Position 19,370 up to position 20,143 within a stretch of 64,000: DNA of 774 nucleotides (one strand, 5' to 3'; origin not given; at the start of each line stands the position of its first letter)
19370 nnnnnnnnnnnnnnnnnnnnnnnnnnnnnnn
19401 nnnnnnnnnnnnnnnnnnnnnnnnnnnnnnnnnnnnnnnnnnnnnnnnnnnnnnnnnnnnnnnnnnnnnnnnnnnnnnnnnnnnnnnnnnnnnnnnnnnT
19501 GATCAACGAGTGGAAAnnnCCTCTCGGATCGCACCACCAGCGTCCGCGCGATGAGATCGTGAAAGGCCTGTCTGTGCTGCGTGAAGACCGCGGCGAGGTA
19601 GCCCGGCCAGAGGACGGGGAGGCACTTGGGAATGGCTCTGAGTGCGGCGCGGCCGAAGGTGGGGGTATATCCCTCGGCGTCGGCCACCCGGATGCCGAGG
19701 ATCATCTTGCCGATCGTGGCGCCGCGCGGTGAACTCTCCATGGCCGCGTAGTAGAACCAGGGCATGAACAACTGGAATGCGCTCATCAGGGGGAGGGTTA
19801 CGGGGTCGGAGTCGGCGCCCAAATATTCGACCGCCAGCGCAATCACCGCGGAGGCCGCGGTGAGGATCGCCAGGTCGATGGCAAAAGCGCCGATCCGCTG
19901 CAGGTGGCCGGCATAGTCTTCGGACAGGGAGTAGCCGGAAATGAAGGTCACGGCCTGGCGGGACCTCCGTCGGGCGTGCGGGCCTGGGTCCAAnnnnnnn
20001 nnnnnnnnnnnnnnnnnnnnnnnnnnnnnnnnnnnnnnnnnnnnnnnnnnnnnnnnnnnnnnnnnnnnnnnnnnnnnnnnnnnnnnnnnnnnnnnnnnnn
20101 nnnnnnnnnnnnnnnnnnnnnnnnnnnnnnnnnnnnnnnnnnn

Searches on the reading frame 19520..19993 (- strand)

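Call 66: search_protein_families(library=pfam, proteins=[window:19520-19993:-], max_evalue=0.001)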
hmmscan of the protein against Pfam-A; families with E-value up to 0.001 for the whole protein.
window:19520-19993:- (158 aa): 1 family
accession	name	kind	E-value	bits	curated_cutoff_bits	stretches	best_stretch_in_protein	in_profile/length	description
PF06271.18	RDD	-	9.3e-24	84.7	24.1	1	27-149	1-136/137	RDD family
